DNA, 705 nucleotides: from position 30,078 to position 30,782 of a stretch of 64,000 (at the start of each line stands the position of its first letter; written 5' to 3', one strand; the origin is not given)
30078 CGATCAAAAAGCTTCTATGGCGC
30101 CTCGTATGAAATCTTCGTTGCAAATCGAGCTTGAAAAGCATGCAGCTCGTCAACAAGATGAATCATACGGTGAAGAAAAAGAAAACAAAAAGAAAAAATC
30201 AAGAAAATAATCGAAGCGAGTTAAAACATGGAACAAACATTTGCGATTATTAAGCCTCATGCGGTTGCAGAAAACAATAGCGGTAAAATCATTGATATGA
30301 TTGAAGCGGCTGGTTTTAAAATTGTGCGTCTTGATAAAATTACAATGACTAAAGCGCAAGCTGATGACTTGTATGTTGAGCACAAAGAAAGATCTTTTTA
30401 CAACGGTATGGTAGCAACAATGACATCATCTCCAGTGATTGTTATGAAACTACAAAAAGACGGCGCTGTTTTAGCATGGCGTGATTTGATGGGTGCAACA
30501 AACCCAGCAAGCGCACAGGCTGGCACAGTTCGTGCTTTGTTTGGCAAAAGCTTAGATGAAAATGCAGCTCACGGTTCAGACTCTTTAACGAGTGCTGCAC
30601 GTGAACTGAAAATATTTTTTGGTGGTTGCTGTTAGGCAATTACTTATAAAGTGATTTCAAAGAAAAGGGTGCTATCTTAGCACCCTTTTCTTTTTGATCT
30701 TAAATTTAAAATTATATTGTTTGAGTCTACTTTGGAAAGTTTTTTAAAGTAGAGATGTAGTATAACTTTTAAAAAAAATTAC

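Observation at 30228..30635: Nucleoside-diphosphate kinase ends in GGCC, identical to the Rab1/Ypt1 geranylgeranylation terminus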

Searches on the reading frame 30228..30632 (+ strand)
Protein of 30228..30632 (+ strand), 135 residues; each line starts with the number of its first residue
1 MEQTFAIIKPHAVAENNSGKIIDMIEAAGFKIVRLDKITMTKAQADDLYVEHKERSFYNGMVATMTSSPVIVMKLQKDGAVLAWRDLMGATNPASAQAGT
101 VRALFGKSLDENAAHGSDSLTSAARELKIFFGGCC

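Call 5: find_homologous_proteins(query=window:30228-30632:+)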
Query window:30228-30632:+ (135 aa): 1744 proteins with E <= 0.001 among 1763 candidates; the best 120 are listed.
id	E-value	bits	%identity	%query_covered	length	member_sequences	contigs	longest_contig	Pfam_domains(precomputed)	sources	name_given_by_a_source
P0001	8.6e-82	289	100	100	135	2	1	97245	PF00334.25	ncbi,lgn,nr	ncbi:MAG: nucleoside-diphosphate kinase [Candidatus Dependentiae bacterium]|nr:nucleoside-diphosphat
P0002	3.1e-79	281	98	100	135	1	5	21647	PF00334.25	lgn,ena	-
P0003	2.2e-77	275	95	100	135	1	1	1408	PF00334.25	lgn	-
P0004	1.5e-76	272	94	100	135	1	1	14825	PF00334.25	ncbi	-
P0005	3.0e-76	271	94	100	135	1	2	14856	PF00334.25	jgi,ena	-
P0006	3.9e-70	252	85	100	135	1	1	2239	PF00334.25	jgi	-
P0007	6.3e-61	222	76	100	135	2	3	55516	PF00334.25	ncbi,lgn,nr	ncbi:MAG: nucleoside-diphosphate kinase [Candidatus Dependentiae bacterium]|nr:nucleoside-diphosphat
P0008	3.3e-60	220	77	100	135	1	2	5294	PF00334.25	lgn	-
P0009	4.6e-59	216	75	100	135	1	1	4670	PF00334.25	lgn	-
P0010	5.1e-59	216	79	97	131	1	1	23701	PF00334.25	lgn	-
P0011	1.6e-58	214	75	99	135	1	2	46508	PF00334.25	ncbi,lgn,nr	ncbi:MAG TPA: nucleoside-diphosphate kinase [Candidatus Saccharimonadales bacterium]|nr:nucleoside-d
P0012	2.7e-58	213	78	98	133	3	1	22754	PF00334.25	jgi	jgi:nucleoside-diphosphate kinase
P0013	1.7e-57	211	72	100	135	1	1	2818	PF00334.25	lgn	-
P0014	2.0e-57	211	76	98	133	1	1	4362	PF00334.25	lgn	-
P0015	2.0e-57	211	75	98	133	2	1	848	PF00334.25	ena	-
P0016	2.3e-57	210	73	100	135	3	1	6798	PF00334.25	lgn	-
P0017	3.1e-57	210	73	100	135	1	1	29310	PF00334.25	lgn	-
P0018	8.2e-57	209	72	100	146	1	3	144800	PF00334.25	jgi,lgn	-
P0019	1.2e-56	208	72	100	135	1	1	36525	PF00334.25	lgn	-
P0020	1.9e-56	207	75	98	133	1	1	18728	PF00334.25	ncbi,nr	ncbi:nucleoside-diphosphate kinase [candidate division TM6 bacterium RIFCSPHIGHO2_12_FULL_38_8]|nr:M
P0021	1.9e-56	207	75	98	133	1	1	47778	PF00334.25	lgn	-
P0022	3.1e-56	207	73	100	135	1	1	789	PF00334.25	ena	-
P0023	3.1e-56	207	71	100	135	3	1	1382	PF00334.25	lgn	-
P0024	4.5e-56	206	74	98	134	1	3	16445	PF00334.25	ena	-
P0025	1.2e-55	205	76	97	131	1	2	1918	PF00334.25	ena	-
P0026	1.7e-55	204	73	98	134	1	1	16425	PF00334.25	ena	-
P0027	2.0e-55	204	74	97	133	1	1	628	PF00334.25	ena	-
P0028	1.6e-54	201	73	97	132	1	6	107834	PF00334.25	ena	-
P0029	1.9e-54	201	72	98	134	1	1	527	PF00334.25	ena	-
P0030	6.4e-54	199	73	97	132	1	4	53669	PF00334.25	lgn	-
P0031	7.6e-54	199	71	96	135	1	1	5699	PF00334.25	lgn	-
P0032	1.8e-53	198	74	97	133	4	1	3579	PF00334.25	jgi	jgi:nucleoside-diphosphate kinase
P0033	2.6e-53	197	69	100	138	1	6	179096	PF00334.25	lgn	-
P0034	4.5e-53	197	72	98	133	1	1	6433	PF00334.25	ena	-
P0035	4.5e-53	196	72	97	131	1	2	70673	PF00334.25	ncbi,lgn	-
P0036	5.7e-53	196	71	98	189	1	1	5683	PF00334.25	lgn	-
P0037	2.3e-52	194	70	98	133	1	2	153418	PF00334.25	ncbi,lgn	-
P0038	4.4e-52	193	70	98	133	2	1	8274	PF00334.25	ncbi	-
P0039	4.4e-52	193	70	98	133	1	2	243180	PF00334.25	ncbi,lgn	-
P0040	9.7e-52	192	72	97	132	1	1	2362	PF00334.25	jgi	-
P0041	1.3e-51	192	69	99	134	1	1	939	PF00334.25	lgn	-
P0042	2.1e-51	191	66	100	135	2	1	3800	PF00334.25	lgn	-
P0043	2.4e-51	191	70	98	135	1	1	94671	PF00334.25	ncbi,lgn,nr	ncbi:MAG: nucleoside-diphosphate kinase [Candidatus Chromulinivorax sp.]|nr:nucleoside-diphosphate k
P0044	2.6e-51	191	69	97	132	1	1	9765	PF00334.25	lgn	-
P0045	2.9e-51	191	70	97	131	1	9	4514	PF00334.25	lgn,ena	-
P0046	2.9e-51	191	69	97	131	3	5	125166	PF00334.25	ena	-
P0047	3.0e-51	191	69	97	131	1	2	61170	PF00334.25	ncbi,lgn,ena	-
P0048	3.1e-51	191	69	97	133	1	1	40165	PF00334.25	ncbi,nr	ncbi:nucleoside-diphosphate kinase [Candidatus Babeliales bacterium]|nr:nucleoside-diphosphate kinas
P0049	4.5e-51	190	71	97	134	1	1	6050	PF00334.25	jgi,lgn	-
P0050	4.6e-51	190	70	98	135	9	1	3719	PF00334.25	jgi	jgi:nucleoside-diphosphate kinase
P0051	4.7e-51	190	69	99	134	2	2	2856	PF00334.25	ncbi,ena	-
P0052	4.7e-51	190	69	97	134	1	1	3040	PF00334.25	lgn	-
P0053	5.6e-51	190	69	97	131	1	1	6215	PF00334.25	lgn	-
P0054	6.3e-51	190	70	99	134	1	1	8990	PF00334.25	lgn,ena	-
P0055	9.7e-51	189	69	97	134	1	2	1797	PF00334.25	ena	-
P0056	1.4e-50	188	67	99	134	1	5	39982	PF00334.25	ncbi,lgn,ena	-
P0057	1.4e-50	188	69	97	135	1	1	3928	PF00334.25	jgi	-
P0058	1.4e-50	188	69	99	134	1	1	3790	PF00334.25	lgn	-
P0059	1.7e-50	188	70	97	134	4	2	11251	PF00334.25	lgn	-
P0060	1.7e-50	188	69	97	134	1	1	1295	PF00334.25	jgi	-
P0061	1.8e-50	188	68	97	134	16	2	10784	PF00334.25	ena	-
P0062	1.9e-50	188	67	99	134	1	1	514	PF00334.25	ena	-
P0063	2.1e-50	188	69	97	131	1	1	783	PF00334.25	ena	-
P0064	2.2e-50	188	69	97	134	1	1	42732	PF00334.25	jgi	jgi:nucleoside-diphosphate kinase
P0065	3.1e-50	187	70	97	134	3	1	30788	PF00334.25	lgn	-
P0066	4.6e-50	187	69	97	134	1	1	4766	PF00334.25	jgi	jgi:nucleoside-diphosphate kinase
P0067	4.9e-50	187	66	99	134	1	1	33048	PF00334.25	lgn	-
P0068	5.4e-50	187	69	97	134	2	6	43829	PF00334.25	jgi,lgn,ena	-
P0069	6.4e-50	186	69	97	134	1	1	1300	PF00334.25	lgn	-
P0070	6.5e-50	186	67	97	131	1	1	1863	PF00334.25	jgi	-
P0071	6.6e-50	186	69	97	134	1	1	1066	PF00334.25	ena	-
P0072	6.9e-50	186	68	96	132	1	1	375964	PF00334.25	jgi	jgi:nucleoside-diphosphate kinase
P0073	7.8e-50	186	69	97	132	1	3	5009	PF00334.25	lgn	-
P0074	1.0e-49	186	65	100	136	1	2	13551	PF00334.25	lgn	-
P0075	1.4e-49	185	64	100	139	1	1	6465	PF00334.25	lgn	-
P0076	1.7e-49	185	69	97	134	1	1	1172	PF00334.25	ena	-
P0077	1.7e-49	185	68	97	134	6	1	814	PF00334.25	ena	-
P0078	2.1e-49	185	68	97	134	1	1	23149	PF00334.25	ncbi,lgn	-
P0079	2.4e-49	184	68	97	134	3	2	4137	PF00334.25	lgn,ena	-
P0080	2.9e-49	184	68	97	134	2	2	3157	PF00334.25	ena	-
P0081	3.1e-49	184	68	97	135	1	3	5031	PF00334.25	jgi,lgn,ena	-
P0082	3.2e-49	184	68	97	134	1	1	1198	PF00334.25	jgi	jgi:nucleoside-diphosphate kinase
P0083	4.6e-49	184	68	97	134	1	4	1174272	PF00334.25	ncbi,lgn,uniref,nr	ncbi:nucleoside-diphosphate kinase [Candidatus Chromulinivorax destructor]|uniref:Nucleoside diphosp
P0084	4.7e-49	184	68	97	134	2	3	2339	PF00334.25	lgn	-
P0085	5.4e-49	183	66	99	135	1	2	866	PF00334.25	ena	-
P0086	7.3e-49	183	64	100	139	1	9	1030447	PF00334.25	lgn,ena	-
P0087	8.5e-49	183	64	97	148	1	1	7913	PF00334.25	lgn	-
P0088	9.7e-49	182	65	94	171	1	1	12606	PF00334.25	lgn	-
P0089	1.0e-48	182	66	99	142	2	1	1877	PF00334.25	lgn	-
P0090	1.6e-48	182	67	97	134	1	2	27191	PF00334.25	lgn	-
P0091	1.7e-48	182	66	99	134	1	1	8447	PF00334.25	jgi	-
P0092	2.1e-48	181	65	97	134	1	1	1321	PF00334.25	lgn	-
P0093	2.1e-48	181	66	99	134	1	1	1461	PF00334.25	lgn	-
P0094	4.8e-48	180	67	97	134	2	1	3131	PF00334.25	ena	-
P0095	5.5e-48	180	65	97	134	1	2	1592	PF00334.25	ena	-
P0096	7.3e-48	180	67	97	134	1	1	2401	PF00334.25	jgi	-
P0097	9.5e-48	179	64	100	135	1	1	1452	PF00334.25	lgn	-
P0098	9.9e-48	179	66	99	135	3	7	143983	PF00334.25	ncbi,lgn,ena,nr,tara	ncbi:MAG: nucleoside-diphosphate kinase [Epsilonproteobacteria bacterium]|nr:nucleoside-diphosphate 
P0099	1.3e-47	179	66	99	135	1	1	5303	PF00334.25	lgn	-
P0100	1.6e-47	179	66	97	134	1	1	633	PF00334.25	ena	-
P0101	1.7e-47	178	64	99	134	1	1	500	PF00334.25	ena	-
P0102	3.6e-47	177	64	99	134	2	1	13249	PF00334.25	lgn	-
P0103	3.9e-47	177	63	100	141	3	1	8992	PF00334.25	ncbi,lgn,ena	-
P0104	4.5e-47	177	66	97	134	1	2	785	PF00334.25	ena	-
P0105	4.7e-47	177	65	97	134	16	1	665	PF00334.25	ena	-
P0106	4.9e-47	177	66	97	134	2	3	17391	PF00334.25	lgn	-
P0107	6.0e-47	177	66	97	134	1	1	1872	PF00334.25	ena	-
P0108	6.2e-47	177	66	97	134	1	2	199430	PF00334.25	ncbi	ncbi:MAG: nucleoside-diphosphate kinase [Candidatus Chromulinivorax sp.]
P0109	1.1e-46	176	66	97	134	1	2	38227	PF00334.25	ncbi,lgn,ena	-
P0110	1.5e-46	175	66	97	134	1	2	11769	PF00334.25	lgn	-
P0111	2.2e-46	175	63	100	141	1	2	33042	PF00334.25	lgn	-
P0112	2.3e-46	175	65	97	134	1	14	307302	PF00334.25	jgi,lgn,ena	-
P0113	2.5e-46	175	64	97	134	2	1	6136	PF00334.25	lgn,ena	-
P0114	3.0e-46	174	65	99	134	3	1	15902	PF00334.25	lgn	-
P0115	4.2e-46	174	64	97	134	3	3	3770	PF00334.25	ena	-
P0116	4.7e-46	174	63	97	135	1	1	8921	PF00334.25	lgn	-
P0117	9.0e-46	173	65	97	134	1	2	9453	PF00334.25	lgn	-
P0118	9.1e-46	173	62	100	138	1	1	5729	PF00334.25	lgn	-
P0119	1.4e-45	172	62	97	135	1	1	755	PF00334.25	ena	-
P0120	2.4e-45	172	64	99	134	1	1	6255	PF00334.25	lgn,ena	-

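Call 11: find_related_loci(query=window:30228-30632:+, collection=genome_contigs, flank=10000)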
Query window:30228-30632:+ (135 aa) in genome_contigs; peptide patterns used: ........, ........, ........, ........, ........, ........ (x = any residue, [..] = any of these).
600 stretches matched a pattern (row limit reached: there are more); 351 encode a relative of the query (tblastn E <= 1e-3); the best 80 are kept; 80 distinct loci.
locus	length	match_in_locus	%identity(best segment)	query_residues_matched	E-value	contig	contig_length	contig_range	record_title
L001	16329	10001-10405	76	1-135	1e-68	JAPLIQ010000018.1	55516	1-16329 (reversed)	MAG: Candidatus Dependentiae bacterium isolate LacPavin_0920_SED3_MAG_37_17 LacPavin_0920_SED3_scaffold_2165323, whole g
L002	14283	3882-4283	75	1-134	1e-66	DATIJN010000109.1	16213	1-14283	MAG TPA_asm: Candidatus Saccharimonadales bacterium isolate SMAG_U15692 k141_97439, whole genome shotgun sequence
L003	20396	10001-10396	70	1-132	8e-61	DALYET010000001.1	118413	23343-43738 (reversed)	MAG TPA_asm: Candidatus Chromulinivoraceae bacterium isolate CTOTU14261 NODE_15_length_118413_cov_4.776230, whole genome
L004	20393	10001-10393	69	1-131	4e-60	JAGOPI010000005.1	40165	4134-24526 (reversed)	Candidatus Babeliales bacterium isolate Gw_Bodden_bin_185 Gw_Bodden_1098_length_40165_cov_6.418902, whole genome shotgun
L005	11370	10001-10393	58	1-131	1e-46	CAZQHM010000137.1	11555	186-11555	MAG TPA_asm: uncultured Myxococcales bacterium isolate binchicken_co273_174 genome assembly, contig: NODE_6056_length_11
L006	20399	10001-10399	54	1-133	2e-45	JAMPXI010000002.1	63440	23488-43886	MAG: Desulfuromonadales bacterium isolate R2F_R2FSRR_metabat.27 R2F_C225, whole genome shotgun sequence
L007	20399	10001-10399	54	1-133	4e-45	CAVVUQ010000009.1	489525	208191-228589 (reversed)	MAG: uncultured delta proteobacterium isolate MFD02979.bin.1.211 genome assembly, contig: contig_37391, whole genome sho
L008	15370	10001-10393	55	1-131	6e-45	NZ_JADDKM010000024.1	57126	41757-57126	Shewanella benthica strain DSM 8812 NODE_36_length_57126_cov_42.146005, whole genome shotgun sequence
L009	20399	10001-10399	54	1-133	6e-45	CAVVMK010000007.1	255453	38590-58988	MAG: uncultured delta proteobacterium isolate MFD04716.bin.2.103 genome assembly, contig: contig_54956, whole genome sho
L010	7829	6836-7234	53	1-133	9e-45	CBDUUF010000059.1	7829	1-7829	MAG TPA_asm: uncultured Desulfuromonadaceae bacterium isolate SRR22302373_concoct_69 genome assembly, contig: ERZ2507359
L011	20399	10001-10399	54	1-133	1e-44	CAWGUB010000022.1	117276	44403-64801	MAG: uncultured delta proteobacterium isolate MFD09779.bin.1.220 genome assembly, contig: contig_39680, whole genome sho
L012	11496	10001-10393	55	1-131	2e-44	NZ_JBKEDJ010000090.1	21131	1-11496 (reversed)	MAG: Shewanella sp. isolate VLC_023 c_000003111804, whole genome shotgun sequence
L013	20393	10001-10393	55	1-131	2e-44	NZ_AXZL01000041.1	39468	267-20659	Shewanella decolorationis S12 Contig41, whole genome shotgun sequence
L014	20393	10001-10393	54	1-131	2e-44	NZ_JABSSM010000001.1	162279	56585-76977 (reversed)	MAG: Shewanella sp. isolate DT_112 DT-Shewanella-1_scaffold_1, whole genome shotgun sequence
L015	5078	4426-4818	54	1-131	1e-44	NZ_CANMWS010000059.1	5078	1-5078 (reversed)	Uncultured Shewanella sp. isolate 4-590.fasta NODE_59, whole genome shotgun sequence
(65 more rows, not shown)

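Call 17: find_encoding_contigs(protein=P0086, flank=10000, max_places=3)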
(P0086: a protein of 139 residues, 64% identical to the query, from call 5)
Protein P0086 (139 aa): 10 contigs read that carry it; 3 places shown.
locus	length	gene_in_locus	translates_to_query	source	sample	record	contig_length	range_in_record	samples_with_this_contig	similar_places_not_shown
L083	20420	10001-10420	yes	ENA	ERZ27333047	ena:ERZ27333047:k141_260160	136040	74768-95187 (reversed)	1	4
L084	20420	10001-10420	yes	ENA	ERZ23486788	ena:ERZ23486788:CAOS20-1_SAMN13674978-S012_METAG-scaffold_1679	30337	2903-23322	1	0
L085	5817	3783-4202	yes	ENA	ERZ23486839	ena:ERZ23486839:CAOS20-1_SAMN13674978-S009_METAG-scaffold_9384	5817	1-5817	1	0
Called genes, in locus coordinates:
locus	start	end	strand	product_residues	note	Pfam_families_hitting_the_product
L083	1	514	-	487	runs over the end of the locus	PF03415:Peptidase_C11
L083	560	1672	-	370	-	PF13567:DUF4131, PF03772:Competence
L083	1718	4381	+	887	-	PF00675:Peptidase_M16, PF05193:Peptidase_M16_C, PF00675:Peptidase_M16, PF05193:Peptidase_M16_C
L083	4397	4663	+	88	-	-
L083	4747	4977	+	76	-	-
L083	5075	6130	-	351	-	-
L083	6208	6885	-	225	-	-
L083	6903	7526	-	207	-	-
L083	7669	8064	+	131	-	PF01592:NifU_N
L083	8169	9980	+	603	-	PF21710:Spt6_S1 (faint), PF00575:S1, PF13509:S1_2 (faint), PF00575:S1, PF23459:S1_RRP5 (weak), PF00575:S1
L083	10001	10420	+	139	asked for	PF00334:NDK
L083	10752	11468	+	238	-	-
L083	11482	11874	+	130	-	PF12796:Ank_2, PF00023:Ank (faint), PF13606:Ank_3 (faint), PF13637:Ank_4 (weak)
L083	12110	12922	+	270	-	-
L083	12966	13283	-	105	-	-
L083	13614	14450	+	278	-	PF00142:Fer4_NifH (weak), PF01656:CbiA, PF02374:ArsA_ATPase (faint), PF06564:CBP_BcsQ (faint), PF09140:MipZ (weak), PF10609:ParA, PF13614:AAA_31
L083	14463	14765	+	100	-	-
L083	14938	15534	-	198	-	-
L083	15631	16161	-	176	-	PF01029:NusB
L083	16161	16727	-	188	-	PF08207:EFP_N, PF01132:EFP, PF09285:Elong-fact-P_C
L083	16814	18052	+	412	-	PF00464:SHMT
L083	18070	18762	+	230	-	PF21549:PRDM2_PR (weak), PF00856:SET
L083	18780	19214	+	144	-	-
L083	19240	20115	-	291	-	-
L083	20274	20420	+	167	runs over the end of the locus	PF11969:DcpS_C, PF01230:HIT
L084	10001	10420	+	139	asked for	PF00334:NDK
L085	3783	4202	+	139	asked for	PF00334:NDK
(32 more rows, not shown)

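Call 18: find_encoding_contigs(protein=P0033, flank=10000, max_places=3)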
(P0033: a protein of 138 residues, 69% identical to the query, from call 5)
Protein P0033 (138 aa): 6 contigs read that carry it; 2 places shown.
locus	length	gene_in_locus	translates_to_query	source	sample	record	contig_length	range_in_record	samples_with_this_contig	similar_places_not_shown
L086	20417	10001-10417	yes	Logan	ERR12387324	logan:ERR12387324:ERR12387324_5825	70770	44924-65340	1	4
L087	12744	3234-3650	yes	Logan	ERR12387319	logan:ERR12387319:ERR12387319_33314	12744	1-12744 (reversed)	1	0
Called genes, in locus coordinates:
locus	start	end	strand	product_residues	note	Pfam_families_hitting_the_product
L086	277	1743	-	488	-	PF03415:Peptidase_C11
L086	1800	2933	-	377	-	PF13567:DUF4131, PF03772:Competence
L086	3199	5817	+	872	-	PF00675:Peptidase_M16, PF05193:Peptidase_M16_C, PF00675:Peptidase_M16, PF05193:Peptidase_M16_C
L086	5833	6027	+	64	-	-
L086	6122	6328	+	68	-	-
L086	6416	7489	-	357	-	-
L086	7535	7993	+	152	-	PF01592:NifU_N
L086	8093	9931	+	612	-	PF21710:Spt6_S1 (faint), PF24685:OB_RRP5_4th (faint), PF00575:S1 (weak), PF13509:S1_2 (faint), PF00575:S1, PF23459:S1_RRP5 (weak), PF00575:S1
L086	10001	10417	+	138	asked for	PF00334:NDK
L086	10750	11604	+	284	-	-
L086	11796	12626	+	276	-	PF00142:Fer4_NifH, PF01656:CbiA, PF02374:ArsA_ATPase (weak), PF06564:CBP_BcsQ (faint), PF09140:MipZ (weak), PF10609:ParA, PF13614:AAA_31, PF09140:MipZ (weak)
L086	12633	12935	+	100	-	-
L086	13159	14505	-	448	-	-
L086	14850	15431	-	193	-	PF01029:NusB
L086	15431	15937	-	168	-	PF08207:EFP_N, PF01132:EFP, PF09285:Elong-fact-P_C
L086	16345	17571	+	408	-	PF00464:SHMT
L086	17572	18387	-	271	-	PF13641:Glyco_tranf_2_3, PF00535:Glycos_transf_2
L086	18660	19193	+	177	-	PF11969:DcpS_C, PF01230:HIT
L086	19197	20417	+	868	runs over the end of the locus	PF01411:tRNA-synt_2c, PF07973:tRNA_SAD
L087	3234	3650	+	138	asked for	PF00334:NDK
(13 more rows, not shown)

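Call 19: find_encoding_contigs(protein=P0018, flank=10000, max_places=3)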
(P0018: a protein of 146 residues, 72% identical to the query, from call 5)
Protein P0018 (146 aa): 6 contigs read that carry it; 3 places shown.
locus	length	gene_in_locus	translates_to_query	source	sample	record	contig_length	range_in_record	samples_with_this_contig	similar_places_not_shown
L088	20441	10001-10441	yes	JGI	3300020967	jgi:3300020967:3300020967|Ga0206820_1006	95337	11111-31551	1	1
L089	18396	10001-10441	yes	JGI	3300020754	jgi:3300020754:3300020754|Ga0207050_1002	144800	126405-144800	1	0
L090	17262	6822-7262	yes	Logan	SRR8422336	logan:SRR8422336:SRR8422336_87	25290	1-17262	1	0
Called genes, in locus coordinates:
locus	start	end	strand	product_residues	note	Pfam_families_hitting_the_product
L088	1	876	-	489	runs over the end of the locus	PF03415:Peptidase_C11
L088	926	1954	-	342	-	PF13567:DUF4131, PF03772:Competence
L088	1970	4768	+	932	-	PF00675:Peptidase_M16, PF05193:Peptidase_M16_C, PF00675:Peptidase_M16, PF05193:Peptidase_M16_C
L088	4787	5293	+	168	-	-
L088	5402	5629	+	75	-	-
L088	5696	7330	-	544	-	-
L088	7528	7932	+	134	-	PF01592:NifU_N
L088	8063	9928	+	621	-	PF21710:Spt6_S1 (faint), PF00575:S1, PF23459:S1_RRP5 (weak), PF00575:S1, PF23459:S1_RRP5 (weak)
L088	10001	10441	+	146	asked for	PF00334:NDK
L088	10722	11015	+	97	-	-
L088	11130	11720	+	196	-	-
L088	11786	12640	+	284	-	-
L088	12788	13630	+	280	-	PF00142:Fer4_NifH, PF01656:CbiA, PF02374:ArsA_ATPase (weak), PF06564:CBP_BcsQ, PF09140:MipZ (weak), PF10609:ParA, PF13614:AAA_31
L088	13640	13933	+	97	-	-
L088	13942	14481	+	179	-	-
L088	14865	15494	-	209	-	PF01029:NusB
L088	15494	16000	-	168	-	PF08207:EFP_N, PF01132:EFP, PF09285:Elong-fact-P_C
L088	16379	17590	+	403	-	PF00464:SHMT, PF00155:Aminotran_1_2 (weak)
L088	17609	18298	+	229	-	PF21549:PRDM2_PR (weak), PF00856:SET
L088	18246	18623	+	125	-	-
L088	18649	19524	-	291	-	PF13641:Glyco_tranf_2_3 (weak), PF00535:Glycos_transf_2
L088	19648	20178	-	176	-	-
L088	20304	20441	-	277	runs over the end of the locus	-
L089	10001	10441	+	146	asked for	PF00334:NDK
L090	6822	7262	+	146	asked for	PF00334:NDK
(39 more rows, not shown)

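Call 24: search_protein_families(library=pfam, proteins=[window:30228-30632:+, L088:13942-14478:+], max_evalue=0.01)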
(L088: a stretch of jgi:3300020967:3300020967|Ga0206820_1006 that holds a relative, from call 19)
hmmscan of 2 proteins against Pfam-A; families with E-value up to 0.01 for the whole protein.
window:30228-30632:+ (135 aa): 1 family
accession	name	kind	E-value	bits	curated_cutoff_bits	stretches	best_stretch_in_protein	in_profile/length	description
PF00334.24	NDK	-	6.7e-48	162.4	27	1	2-132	1-131/135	Nucleoside diphosphate kinase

L088:13942-14478:+ (179 aa): 1 family
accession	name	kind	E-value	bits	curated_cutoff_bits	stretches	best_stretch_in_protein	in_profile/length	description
PF08605.16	Rad9_Rad53_bind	-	0.0079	16.8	22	0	106-173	23-88/129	Fungal Rad9-like Rad53-binding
